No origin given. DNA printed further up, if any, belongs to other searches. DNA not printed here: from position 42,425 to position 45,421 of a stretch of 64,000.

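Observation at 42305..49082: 6.5-kb defence island (Type III R-M plus DarTG) bounded by ~29-bp inverted repeats within AT-rich non-coding flanks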

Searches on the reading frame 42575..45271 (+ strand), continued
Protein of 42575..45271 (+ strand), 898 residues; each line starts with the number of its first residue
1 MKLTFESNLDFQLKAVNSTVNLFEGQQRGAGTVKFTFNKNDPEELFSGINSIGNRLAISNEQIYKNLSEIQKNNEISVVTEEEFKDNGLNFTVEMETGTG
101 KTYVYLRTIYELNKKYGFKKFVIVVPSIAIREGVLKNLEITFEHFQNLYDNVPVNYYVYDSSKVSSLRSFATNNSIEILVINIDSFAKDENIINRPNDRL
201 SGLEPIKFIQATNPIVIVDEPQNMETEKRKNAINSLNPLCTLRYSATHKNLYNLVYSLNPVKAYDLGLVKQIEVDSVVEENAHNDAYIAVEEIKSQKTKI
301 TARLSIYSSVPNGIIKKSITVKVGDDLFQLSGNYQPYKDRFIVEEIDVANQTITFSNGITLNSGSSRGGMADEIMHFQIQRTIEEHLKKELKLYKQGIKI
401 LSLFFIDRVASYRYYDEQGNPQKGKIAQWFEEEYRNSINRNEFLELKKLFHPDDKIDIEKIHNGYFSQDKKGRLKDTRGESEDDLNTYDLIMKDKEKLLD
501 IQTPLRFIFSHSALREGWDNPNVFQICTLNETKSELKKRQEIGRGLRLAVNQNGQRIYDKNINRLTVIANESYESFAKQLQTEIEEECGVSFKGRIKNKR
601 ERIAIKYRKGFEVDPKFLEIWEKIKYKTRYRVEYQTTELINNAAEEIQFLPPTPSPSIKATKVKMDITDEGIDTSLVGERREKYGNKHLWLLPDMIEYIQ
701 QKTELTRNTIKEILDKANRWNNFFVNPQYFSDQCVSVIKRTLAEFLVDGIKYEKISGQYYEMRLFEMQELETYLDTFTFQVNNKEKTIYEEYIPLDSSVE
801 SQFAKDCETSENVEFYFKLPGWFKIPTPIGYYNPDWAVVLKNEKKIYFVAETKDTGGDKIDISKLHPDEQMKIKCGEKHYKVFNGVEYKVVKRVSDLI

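Call 42: find_homologous_proteins(query=window:42575-45271:+, max_evalue=1e-100)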
Query window:42575-45271:+ (898 aa): 7998 proteins with E <= 1e-100 among 8000 candidates; the best 120 are listed.
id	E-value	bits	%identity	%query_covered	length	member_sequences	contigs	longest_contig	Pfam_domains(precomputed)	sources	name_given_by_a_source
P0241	0.0e+0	2010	100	100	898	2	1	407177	PF00270.36,PF19778.6,PF04851.22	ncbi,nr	ncbi:MAG: DEAD/DEAH box helicase family protein [bacterium]|nr:DEAD/DEAH box helicase family protein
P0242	0.0e+0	1738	86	100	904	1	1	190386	PF00270.36,PF19778.6,PF04851.22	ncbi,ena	-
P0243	0.0e+0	1736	85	100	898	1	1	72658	PF00270.36,PF19778.6,PF04851.22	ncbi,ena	-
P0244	0.0e+0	1732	85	100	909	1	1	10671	PF00270.36,PF19778.6,PF04851.22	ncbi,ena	-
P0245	0.0e+0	1636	80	100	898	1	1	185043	PF00270.36,PF19778.6,PF04851.22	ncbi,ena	-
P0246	0.0e+0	1613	79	100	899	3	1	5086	PF00270.36,PF19778.6,PF04851.22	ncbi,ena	-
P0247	0.0e+0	1571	78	100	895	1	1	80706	PF00270.36,PF19778.6,PF04851.22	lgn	-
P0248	0.0e+0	1566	78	100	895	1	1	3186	PF00270.36,PF19778.6,PF04851.22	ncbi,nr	ncbi:MAG: DEAD/DEAH box helicase family protein, partial [Candidatus Nanoarchaeia archaeon]|nr:DEAD/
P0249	0.0e+0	1554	77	100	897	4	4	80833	PF00270.36,PF19778.6,PF04851.22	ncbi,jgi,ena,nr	ncbi:MAG TPA: DEAD/DEAH box helicase family protein [Victivallales bacterium]|nr:DEAD/DEAH box helic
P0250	0.0e+0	1548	77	100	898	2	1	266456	PF00270.36,PF19778.6,PF04851.22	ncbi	ncbi:MAG: DEAD/DEAH box helicase family protein [candidate division WOR-3 bacterium]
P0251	0.0e+0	1545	77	100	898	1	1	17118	PF00270.36,PF19778.6,PF04851.22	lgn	-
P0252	0.0e+0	1527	75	100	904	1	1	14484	PF00270.36,PF19778.6,PF04851.22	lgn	-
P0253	0.0e+0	1523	76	100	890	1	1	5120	PF00270.36,PF19778.6,PF04851.22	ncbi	ncbi:MAG: DEAD/DEAH box helicase family protein [Candidatus Aenigmatarchaeota archaeon]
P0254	0.0e+0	1520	76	100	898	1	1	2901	PF00270.36,PF19778.6,PF04851.22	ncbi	ncbi:MAG: DEAD/DEAH box helicase family protein [Candidatus Woesearchaeota archaeon]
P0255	0.0e+0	1520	76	100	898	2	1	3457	PF00270.36,PF19778.6,PF04851.22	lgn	-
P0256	0.0e+0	1515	74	100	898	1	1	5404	PF00270.36,PF19778.6,PF04851.22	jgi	-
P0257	0.0e+0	1487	74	100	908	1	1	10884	PF00270.36,PF19778.6,PF04851.22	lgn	-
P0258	0.0e+0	1486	73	100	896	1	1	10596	PF00270.36,PF19778.6,PF04851.22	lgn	-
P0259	0.0e+0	1482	74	100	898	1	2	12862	PF00270.36,PF19778.6,PF04851.22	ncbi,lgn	-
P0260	0.0e+0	1471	74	100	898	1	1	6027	PF00270.36,PF19778.6,PF04851.22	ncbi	ncbi:MAG: DEAD/DEAH box helicase family protein [Thermoplasmata archaeon]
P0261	0.0e+0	1453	72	100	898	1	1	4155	PF00270.36,PF19778.6,PF04851.22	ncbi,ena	-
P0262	0.0e+0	1449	79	91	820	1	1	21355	PF00270.36,PF19778.6,PF04851.22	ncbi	ncbi:MAG: DEAD/DEAH box helicase family protein, partial [Spirochaetota bacterium]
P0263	0.0e+0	1413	70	100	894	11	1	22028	PF00270.36,PF19778.6,PF10360.15,PF04851.22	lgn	-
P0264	0.0e+0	1403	71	100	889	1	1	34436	PF00270.36,PF19778.6,PF04851.22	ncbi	-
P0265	0.0e+0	1403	70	100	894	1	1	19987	PF00270.36,PF19778.6,PF04851.22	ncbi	-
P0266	0.0e+0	1387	70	100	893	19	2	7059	PF00270.36,PF19778.6,PF04851.22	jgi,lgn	jgi:type III restriction enzyme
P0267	0.0e+0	1355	71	97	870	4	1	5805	PF00270.36,PF19778.6,PF04851.22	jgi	-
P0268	0.0e+0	1328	70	96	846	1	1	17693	PF00270.36,PF19778.6,PF04851.22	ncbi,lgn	ncbi:MAG: DEAD/DEAH box helicase family protein [Leptonema sp. (in: bacteria)]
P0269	0.0e+0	1299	66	100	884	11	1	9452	PF00270.36,PF19778.6,PF04851.22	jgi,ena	-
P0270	0.0e+0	1296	65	100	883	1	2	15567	PF00270.36,PF19778.6,PF04851.22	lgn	-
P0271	0.0e+0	1296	65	100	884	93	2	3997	PF00270.36,PF19778.6,PF04851.22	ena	-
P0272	0.0e+0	1294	65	100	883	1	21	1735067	PF00270.36,PF19778.6,PF04851.22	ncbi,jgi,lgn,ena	jgi:type III restriction enzyme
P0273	0.0e+0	1294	65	100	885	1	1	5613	PF00270.36,PF19778.6,PF04851.22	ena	-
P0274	0.0e+0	1293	64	100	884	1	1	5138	PF00270.36,PF19778.6,PF04851.22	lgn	-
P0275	0.0e+0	1293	66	100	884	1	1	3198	PF00270.36,PF19778.6,PF04851.22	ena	-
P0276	0.0e+0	1293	65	100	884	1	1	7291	PF00270.36,PF19778.6,PF04851.22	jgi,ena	-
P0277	0.0e+0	1292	64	100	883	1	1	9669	PF00270.36,PF19778.6,PF04851.22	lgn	-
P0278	0.0e+0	1292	65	100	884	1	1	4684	PF00270.36,PF19778.6,PF04851.22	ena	-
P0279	0.0e+0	1291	65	100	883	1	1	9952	PF00270.36,PF19778.6,PF04851.22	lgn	-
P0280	0.0e+0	1291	66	100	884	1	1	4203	PF00270.36,PF19778.6,PF04851.22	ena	-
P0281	0.0e+0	1290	65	100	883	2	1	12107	PF00270.36,PF19778.6,PF04851.22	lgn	-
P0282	0.0e+0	1290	65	100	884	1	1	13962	PF00270.36,PF19778.6,PF04851.22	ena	-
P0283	0.0e+0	1290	65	100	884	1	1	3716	PF00270.36,PF19778.6,PF04851.22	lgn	-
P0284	0.0e+0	1290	65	100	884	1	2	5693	PF00270.36,PF19778.6,PF04851.22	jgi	jgi:type III restriction enzyme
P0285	0.0e+0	1290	65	100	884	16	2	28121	PF00270.36,PF19778.6,PF04851.22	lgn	-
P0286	0.0e+0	1290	65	100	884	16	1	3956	PF00270.36,PF19778.6,PF04851.22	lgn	-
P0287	0.0e+0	1289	65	100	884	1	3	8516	PF00270.36,PF19778.6,PF04851.22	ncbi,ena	-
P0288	0.0e+0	1289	65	100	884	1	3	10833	PF00270.36,PF19778.6,PF04851.22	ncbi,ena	-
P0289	0.0e+0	1289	65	100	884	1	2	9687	PF00270.36,PF19778.6,PF04851.22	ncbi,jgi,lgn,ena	-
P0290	0.0e+0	1289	65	100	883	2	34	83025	PF00270.36,PF19778.6,PF04851.22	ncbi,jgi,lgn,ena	jgi:type III restriction enzyme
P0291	0.0e+0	1288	64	100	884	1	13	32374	PF00270.36,PF19778.6,PF04851.22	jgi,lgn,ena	jgi:type III restriction enzyme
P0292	0.0e+0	1288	65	100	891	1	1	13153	PF00270.36,PF19778.6,PF04851.22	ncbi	-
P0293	0.0e+0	1288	65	100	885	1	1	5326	PF00270.36,PF19778.6,PF04851.22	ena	-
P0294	0.0e+0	1288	65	100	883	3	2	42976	PF00270.36,PF19778.6,PF04851.22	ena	-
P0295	0.0e+0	1288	65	100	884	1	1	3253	PF00270.36,PF19778.6,PF04851.22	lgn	-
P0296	0.0e+0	1287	65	100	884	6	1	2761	PF00270.36,PF19778.6,PF04851.22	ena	-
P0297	0.0e+0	1287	64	100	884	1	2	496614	PF00270.36,PF19778.6,PF04851.22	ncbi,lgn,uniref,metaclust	ncbi:DEAD/DEAH box helicase family protein [Proteiniphilum acetatigenes]|uniref:restriction endonucl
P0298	0.0e+0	1287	66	100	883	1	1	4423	PF00270.36,PF19778.6,PF04851.22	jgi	jgi:type III restriction enzyme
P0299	0.0e+0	1287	69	97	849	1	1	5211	PF00270.36,PF19778.6,PF04851.22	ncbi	-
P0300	0.0e+0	1287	66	100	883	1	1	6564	PF00270.36,PF19778.6,PF04851.22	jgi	jgi:type III restriction enzyme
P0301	0.0e+0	1286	66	100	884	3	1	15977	PF00270.36,PF19778.6,PF04851.22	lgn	-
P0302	0.0e+0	1286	65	100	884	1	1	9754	PF00270.36,PF19778.6,PF04851.22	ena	-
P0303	0.0e+0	1286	65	100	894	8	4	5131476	PF00270.36,PF19778.6,PF04851.22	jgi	jgi:type III restriction enzyme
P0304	0.0e+0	1285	65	100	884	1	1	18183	PF00270.36,PF19778.6,PF04851.22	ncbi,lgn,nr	ncbi:MAG: DEAD/DEAH box helicase family protein [Bacteroidales bacterium]|nr:DEAD/DEAH box helicase 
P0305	0.0e+0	1285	64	100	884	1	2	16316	PF00270.36,PF19778.6,PF04851.22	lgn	-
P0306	0.0e+0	1285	65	100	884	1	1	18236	PF00270.36,PF19778.6,PF04851.22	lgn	-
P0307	0.0e+0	1285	65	100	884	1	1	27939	PF00270.36,PF19778.6,PF04851.22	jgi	jgi:type III restriction enzyme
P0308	0.0e+0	1284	64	100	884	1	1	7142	PF00270.36,PF19778.6,PF04851.22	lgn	-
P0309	0.0e+0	1284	65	100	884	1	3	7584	PF00270.36,PF19778.6,PF04851.22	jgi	jgi:type III restriction enzyme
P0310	0.0e+0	1284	65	100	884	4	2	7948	PF00270.36,PF19778.6,PF04851.22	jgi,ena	-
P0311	0.0e+0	1284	65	100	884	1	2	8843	PF00270.36,PF19778.6,PF04851.22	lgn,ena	-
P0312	0.0e+0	1283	65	100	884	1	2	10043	PF00270.36,PF19778.6,PF04851.22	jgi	jgi:type III restriction enzyme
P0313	0.0e+0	1283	65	100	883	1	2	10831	PF00270.36,PF19778.6,PF04851.22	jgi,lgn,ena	-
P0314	0.0e+0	1283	65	100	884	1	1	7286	PF00270.36,PF19778.6,PF04851.22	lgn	-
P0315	0.0e+0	1283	65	100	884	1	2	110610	PF00270.36,PF19778.6,PF04851.22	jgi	jgi:type III restriction enzyme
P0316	0.0e+0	1283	65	100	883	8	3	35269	PF00270.36,PF19778.6,PF04851.22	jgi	jgi:type III restriction enzyme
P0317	0.0e+0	1283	65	100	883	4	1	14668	PF00270.36,PF19778.6,PF04851.22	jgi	-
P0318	0.0e+0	1283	65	100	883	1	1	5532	PF00270.36,PF19778.6,PF04851.22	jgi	-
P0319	0.0e+0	1282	65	100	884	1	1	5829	PF00270.36,PF19778.6,PF04851.22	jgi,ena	-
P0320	0.0e+0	1282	65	100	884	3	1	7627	PF00270.36,PF19778.6,PF04851.22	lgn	-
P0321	0.0e+0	1282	65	100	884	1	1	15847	PF00270.36,PF19778.6,PF04851.22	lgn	-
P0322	0.0e+0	1282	65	100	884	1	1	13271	PF00270.36,PF19778.6,PF04851.22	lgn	-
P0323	0.0e+0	1281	64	100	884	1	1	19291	PF00270.36,PF19778.6,PF04851.22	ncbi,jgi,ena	-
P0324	0.0e+0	1281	64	100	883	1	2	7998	PF00270.36,PF19778.6,PF04851.22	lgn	-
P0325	0.0e+0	1281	64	100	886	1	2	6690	PF00270.36,PF19778.6,PF04851.22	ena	-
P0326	0.0e+0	1281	65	100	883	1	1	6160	PF00270.36,PF19778.6,PF04851.22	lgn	-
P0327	0.0e+0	1281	65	100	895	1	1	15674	PF00270.36,PF19778.6,PF04851.22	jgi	jgi:type III restriction enzyme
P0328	0.0e+0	1281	64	100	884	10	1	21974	PF00270.36,PF19778.6,PF04851.22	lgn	-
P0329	0.0e+0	1280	64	100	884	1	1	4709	PF00270.36,PF19778.6,PF04851.22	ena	-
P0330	0.0e+0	1280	65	100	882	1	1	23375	PF00270.36,PF19778.6,PF04851.22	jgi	jgi:type III restriction enzyme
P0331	0.0e+0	1280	65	100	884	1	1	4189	PF00270.36,PF19778.6,PF04851.22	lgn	-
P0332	0.0e+0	1280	65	100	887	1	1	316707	PF00270.36,PF19778.6,PF04851.22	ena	-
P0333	0.0e+0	1280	65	100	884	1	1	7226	PF00270.36,PF19778.6,PF04851.22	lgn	-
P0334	0.0e+0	1279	65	100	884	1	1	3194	PF00270.36,PF19778.6,PF04851.22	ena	-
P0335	0.0e+0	1279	65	100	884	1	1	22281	PF00270.36,PF19778.6,PF04851.22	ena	-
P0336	0.0e+0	1279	64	100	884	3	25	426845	PF00270.36,PF19778.6,PF04851.22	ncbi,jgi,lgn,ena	jgi:type III restriction enzyme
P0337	0.0e+0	1278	65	100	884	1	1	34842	PF00270.36,PF19778.6,PF04851.22,PF02562.23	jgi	jgi:type III restriction enzyme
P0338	0.0e+0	1278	65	100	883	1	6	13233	PF00270.36,PF19778.6,PF04851.22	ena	-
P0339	0.0e+0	1278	64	100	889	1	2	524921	PF00270.36,PF19778.6,PF04851.22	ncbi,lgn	-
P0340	0.0e+0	1278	65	100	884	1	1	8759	PF00270.36,PF19778.6,PF04851.22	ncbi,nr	ncbi:MAG: DEAD/DEAH box helicase family protein [Bacteroidales bacterium]|nr:DEAD/DEAH box helicase 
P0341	0.0e+0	1278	65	100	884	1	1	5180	PF00270.36,PF19778.6,PF04851.22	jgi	-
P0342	0.0e+0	1278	65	100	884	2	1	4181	PF00270.36,PF19778.6,PF04851.22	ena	-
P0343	0.0e+0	1278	65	100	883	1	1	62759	PF00270.36,PF19778.6,PF04851.22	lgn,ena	-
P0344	0.0e+0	1278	65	100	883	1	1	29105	PF00270.36,PF19778.6,PF04851.22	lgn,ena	-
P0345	0.0e+0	1278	65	100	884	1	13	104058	PF00270.36,PF19778.6,PF04851.22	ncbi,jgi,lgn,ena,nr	ncbi:MAG: DEAD/DEAH box helicase family protein [Bacteroidales bacterium]|jgi:type III restriction e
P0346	0.0e+0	1278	64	100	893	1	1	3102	PF00270.36,PF19778.6,PF04851.22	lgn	-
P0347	0.0e+0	1278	64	100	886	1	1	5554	PF00270.36,PF19778.6,PF04851.22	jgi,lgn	-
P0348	0.0e+0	1277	65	100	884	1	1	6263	PF00270.36,PF19778.6,PF04851.22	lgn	-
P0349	0.0e+0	1277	65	100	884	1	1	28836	PF00270.36,PF19778.6,PF04851.22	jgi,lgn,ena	jgi:type III restriction enzyme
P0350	0.0e+0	1277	64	100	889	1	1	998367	PF00270.36,PF19778.6,PF04851.22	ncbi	-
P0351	0.0e+0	1277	64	100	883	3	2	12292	PF00270.36,PF19778.6,PF04851.22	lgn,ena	-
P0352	0.0e+0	1277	65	100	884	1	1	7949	PF00270.36,PF19778.6,PF04851.22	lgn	-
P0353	0.0e+0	1277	65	100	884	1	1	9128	PF00270.36,PF19778.6,PF04851.22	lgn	-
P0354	0.0e+0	1277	64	100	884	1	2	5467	PF00270.36,PF19778.6,PF04851.22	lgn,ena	-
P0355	0.0e+0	1277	65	100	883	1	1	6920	PF00270.36,PF19778.6,PF04851.22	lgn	-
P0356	0.0e+0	1276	64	100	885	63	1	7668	PF00270.36,PF19778.6,PF04851.22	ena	-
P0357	0.0e+0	1276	64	100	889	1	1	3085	PF00270.36,PF19778.6,PF04851.22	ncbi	-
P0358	0.0e+0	1276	64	100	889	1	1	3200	PF00270.36,PF19778.6,PF04851.22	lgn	-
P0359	0.0e+0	1276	64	100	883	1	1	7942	PF00270.36,PF19778.6,PF04851.22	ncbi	-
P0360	0.0e+0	1276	64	100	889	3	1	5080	PF00270.36,PF19778.6,PF04851.22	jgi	-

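Call 43: find_encoding_contigs(protein=P0241, flank=10000, max_places=4)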
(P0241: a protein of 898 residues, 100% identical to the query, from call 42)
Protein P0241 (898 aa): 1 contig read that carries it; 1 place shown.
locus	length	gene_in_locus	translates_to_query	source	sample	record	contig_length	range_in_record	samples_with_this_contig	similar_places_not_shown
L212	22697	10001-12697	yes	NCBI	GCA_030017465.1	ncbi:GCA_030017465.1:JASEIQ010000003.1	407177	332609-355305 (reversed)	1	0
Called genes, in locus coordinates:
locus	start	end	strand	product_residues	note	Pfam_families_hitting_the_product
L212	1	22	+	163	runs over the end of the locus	-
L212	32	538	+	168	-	-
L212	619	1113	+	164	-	-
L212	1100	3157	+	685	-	PF17191:RecG_wedge, PF00176:SNF2-rel_dom, PF00270:DEAD, PF04851:ResIII, PF00271:Helicase_C, PF22590:Cas3-like_C_2 (weak), PF19833:RecG_dom3_C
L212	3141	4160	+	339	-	PF16125:DUF4837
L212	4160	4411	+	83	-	PF13192:Thioredoxin_3 (weak)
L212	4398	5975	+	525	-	-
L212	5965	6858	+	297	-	-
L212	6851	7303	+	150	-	PF00383:dCMP_cyt_deam_1, PF14437:MafB19-deam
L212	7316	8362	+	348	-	PF00092:VWA, PF13519:VWA_2 (weak)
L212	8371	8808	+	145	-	PF02566:OsmC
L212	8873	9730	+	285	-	PF01641:SelR, PF01625:PMSR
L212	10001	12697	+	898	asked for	PF00270:DEAD, PF04851:ResIII, PF19778:RE_endonuc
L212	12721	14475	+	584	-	PF02463:SMC_N (weak), PF11398:DUF2813 (weak), PF13175:AAA_15, PF13304:AAA_21, PF20469:OLD-like_TOPRIM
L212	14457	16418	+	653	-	PF01555:N6_N4_Mtase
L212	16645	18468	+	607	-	PF02543:Carbam_trans_N, PF16861:Carbam_trans_C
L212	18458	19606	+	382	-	-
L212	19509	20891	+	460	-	PF01436:NHL (weak)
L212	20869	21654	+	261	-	PF01497:Peripla_BP_2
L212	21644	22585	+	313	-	PF01032:FecCD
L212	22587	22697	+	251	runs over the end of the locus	PF02463:SMC_N (faint), PF00005:ABC_tran, PF13304:AAA_21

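Call 44: find_encoding_contigs(protein=P0250, flank=10000, max_places=4)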
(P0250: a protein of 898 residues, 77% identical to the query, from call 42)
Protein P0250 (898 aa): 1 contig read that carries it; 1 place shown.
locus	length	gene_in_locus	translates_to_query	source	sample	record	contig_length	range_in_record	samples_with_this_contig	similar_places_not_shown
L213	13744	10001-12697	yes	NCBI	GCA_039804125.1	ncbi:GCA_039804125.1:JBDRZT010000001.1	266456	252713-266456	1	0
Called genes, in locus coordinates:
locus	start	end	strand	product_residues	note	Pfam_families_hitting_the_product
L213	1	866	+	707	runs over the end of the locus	PF00912:Transgly, PF00905:Transpeptidase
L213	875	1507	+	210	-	PF00691:OmpA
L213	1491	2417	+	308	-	PF02568:ThiI (weak)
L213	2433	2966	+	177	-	PF02527:GidB, PF13847:Methyltransf_31, PF13649:Methyltransf_25 (weak)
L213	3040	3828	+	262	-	PF00142:Fer4_NifH (weak), PF01656:CbiA, PF02374:ArsA_ATPase (weak), PF06564:CBP_BcsQ, PF09140:MipZ (faint), PF10609:ParA, PF13614:AAA_31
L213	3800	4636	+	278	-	PF02195:ParB_N, PF17762:HTH_ParB, PF23552:ParB_C (faint)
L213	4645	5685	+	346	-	PF05343:Peptidase_M42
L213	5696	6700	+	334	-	PF05343:Peptidase_M42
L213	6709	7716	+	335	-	PF05343:Peptidase_M42, PF01546:Peptidase_M20 (weak)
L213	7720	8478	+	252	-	PF01551:Peptidase_M23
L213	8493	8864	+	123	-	PF04519:Bactofilin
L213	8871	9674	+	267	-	PF17802:SpaA (weak)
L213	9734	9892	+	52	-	-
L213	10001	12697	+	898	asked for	PF04851:ResIII, PF00270:DEAD, PF19778:RE_endonuc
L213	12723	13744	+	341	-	PF03235:GmrSD_N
